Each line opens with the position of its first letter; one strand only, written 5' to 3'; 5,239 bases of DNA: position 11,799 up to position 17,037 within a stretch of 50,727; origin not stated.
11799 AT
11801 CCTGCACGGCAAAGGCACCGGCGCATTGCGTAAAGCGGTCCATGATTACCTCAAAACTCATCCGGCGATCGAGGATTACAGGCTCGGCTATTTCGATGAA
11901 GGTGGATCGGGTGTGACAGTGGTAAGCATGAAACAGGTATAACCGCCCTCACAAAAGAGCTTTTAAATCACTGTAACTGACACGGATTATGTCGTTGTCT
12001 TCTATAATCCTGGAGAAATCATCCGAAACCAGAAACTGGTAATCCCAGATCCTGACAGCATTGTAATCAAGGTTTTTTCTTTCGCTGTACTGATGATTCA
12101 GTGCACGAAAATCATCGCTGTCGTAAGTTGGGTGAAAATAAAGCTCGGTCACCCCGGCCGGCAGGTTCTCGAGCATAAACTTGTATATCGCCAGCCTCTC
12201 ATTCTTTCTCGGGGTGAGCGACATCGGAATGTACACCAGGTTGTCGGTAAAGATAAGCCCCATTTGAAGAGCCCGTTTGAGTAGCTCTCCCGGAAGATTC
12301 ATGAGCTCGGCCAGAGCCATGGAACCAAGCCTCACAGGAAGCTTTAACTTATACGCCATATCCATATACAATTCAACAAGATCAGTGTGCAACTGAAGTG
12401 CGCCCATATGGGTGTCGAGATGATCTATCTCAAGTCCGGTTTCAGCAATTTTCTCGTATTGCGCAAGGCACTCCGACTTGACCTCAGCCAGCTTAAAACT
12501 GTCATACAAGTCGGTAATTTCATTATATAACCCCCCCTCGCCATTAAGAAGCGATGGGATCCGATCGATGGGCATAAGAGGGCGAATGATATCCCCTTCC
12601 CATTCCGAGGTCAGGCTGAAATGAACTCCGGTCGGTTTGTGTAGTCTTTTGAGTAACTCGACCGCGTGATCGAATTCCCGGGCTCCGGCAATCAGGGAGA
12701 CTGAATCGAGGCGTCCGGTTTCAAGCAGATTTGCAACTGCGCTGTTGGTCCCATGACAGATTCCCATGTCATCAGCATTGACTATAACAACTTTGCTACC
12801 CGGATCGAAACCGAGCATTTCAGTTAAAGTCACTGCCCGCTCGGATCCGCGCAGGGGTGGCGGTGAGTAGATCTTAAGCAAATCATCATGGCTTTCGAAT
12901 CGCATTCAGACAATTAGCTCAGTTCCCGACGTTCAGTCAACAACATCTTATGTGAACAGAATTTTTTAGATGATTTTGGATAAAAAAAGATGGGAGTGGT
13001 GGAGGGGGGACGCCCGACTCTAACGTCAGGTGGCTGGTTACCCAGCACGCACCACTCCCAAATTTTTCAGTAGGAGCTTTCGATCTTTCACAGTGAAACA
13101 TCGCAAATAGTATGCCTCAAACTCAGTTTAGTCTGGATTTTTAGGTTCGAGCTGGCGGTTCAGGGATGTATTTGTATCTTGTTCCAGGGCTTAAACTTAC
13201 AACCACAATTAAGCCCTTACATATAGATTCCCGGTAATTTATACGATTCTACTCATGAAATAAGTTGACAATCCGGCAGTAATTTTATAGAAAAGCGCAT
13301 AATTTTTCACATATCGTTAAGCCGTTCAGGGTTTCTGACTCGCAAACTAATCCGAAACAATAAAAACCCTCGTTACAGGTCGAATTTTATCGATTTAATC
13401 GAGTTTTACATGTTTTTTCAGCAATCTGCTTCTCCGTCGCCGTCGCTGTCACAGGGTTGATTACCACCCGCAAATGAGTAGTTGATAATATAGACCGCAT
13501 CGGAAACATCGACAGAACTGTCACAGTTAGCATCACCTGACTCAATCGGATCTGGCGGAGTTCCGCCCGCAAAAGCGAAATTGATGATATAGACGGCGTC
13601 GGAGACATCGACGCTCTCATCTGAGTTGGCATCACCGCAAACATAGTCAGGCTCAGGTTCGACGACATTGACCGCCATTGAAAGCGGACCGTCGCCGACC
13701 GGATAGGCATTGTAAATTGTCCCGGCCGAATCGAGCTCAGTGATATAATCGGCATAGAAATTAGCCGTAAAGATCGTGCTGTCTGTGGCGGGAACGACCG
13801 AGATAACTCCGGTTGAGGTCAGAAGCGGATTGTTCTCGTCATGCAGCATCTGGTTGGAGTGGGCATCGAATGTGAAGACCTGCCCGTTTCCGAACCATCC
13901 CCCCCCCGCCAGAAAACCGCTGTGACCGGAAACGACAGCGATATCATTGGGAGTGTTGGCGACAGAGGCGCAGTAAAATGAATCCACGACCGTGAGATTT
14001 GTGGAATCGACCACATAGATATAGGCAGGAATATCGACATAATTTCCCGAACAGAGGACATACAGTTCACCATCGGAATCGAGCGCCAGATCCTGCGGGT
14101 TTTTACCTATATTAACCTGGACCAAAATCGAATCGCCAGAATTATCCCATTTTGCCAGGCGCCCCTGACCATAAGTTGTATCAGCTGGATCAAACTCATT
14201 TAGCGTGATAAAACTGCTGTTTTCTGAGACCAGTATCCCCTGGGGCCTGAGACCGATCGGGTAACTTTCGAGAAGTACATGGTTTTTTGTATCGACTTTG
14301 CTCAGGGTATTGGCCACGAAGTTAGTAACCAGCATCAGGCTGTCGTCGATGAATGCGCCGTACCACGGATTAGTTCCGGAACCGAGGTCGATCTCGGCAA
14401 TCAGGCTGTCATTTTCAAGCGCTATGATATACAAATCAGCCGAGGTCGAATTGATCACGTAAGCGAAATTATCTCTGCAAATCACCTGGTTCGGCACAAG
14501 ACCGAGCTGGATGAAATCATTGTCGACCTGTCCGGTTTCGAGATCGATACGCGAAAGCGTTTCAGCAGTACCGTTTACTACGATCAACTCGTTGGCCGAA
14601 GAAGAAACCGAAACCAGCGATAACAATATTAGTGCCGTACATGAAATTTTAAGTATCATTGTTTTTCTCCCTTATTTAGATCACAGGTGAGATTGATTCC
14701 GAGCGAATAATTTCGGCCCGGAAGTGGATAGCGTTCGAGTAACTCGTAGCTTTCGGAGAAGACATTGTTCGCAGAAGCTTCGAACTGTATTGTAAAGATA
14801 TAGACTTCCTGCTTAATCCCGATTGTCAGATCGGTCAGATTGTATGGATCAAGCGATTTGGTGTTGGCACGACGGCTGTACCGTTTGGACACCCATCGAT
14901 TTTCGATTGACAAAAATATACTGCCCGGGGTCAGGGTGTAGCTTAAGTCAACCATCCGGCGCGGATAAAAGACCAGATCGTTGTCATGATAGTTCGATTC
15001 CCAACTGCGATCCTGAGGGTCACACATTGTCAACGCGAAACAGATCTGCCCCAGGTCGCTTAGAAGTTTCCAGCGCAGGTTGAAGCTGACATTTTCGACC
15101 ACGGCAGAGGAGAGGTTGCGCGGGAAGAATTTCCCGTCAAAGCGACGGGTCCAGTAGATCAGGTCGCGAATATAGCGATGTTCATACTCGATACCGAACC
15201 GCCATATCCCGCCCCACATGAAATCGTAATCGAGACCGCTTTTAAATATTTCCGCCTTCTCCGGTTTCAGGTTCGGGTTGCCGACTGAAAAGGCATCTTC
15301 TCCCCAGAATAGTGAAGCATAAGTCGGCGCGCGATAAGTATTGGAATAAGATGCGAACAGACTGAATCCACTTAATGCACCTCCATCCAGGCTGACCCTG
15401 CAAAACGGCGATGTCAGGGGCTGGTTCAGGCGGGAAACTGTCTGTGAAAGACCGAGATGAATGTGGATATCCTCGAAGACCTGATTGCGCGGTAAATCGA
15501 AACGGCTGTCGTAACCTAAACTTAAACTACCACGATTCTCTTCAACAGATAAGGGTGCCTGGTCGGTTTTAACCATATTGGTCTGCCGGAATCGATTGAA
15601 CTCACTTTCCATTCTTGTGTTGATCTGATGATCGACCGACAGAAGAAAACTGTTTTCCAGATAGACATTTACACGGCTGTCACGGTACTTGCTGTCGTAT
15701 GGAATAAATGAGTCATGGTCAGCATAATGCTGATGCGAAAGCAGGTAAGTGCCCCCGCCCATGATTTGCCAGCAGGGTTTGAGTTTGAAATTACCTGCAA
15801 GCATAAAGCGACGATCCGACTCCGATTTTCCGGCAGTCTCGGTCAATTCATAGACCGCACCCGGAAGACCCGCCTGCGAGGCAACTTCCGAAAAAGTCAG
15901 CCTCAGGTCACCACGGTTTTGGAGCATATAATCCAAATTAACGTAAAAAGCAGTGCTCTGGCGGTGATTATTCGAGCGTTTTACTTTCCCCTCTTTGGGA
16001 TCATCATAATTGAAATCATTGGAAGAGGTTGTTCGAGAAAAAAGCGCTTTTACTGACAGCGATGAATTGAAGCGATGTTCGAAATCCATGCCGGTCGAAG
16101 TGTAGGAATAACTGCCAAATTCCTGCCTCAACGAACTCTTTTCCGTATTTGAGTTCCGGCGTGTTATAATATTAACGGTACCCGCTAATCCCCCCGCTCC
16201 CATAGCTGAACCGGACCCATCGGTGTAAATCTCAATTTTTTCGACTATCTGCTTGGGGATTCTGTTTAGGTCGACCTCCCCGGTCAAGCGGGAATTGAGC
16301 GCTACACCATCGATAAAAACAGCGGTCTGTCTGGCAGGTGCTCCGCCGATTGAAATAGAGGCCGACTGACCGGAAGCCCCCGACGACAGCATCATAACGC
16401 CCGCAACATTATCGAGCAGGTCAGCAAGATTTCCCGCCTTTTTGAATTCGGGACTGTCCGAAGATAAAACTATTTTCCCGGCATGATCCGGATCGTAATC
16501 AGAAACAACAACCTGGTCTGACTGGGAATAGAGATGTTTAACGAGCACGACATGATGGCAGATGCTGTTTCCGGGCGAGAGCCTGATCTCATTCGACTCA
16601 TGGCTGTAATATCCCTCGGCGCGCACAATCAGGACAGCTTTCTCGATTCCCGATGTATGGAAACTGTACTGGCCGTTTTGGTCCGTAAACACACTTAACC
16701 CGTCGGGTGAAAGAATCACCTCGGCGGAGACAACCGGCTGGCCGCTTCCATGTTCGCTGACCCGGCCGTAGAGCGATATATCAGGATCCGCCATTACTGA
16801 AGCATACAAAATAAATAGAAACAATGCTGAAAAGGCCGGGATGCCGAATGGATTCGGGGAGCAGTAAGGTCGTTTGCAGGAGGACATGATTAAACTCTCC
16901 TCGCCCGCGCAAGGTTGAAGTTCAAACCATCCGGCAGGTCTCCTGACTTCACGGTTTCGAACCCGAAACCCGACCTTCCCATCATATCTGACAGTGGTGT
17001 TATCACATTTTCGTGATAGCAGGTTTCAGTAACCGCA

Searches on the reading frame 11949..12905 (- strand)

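Call 7: search_protein_families(library=pfam, proteins=[window:11949-12905:-])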
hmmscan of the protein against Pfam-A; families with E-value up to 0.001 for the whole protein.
window:11949-12905:- (318 aa): 1 family
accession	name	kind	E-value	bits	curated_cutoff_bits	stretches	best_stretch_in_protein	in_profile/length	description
PF04794.17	YdjC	-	2.5e-49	169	29.7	1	40-302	2-265/266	YdjC-like protein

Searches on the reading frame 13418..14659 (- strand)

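Call 7: search_protein_families(library=pfam, proteins=[window:13418-14659:-])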
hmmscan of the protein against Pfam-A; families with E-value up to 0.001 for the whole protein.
window:13418-14659:- (413 aa): 2 families
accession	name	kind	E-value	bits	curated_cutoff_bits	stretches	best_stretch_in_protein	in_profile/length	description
PF21783.3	YNCE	-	6.9e-06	26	27.1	1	89-190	237-330/339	YNCE-like beta-propeller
PF00404.24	Dockerin_1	-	9e-06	26.2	22.9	1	342-394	2-55/57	Dockerin type I domain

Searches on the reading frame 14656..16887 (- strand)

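Call 7: search_protein_families(library=pfam, proteins=[window:14656-16887:-])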
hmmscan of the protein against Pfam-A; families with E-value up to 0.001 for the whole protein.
window:14656-16887:- (743 aa): 4 families
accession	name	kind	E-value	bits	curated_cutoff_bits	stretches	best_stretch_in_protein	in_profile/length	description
PF00593.30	TonB_dep_Rec_b-barrel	-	3.8e-17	63.7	27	1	252-708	50-435/436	TonB dependent receptor-like, beta-barrel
PF07715.20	Plug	-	1.7e-15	57.9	23.9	1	142-237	13-107/107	TonB-dependent Receptor Plug Domain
PF13620.12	CarboxypepD_reg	-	4e-09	37.1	32.3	1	39-108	2-74/82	Carboxypeptidase regulatory-like domain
PF13715.12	CarbopepD_reg_2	-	3.2e-07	30.7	32.2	1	40-128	2-88/88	CarboxypepD_reg-like domain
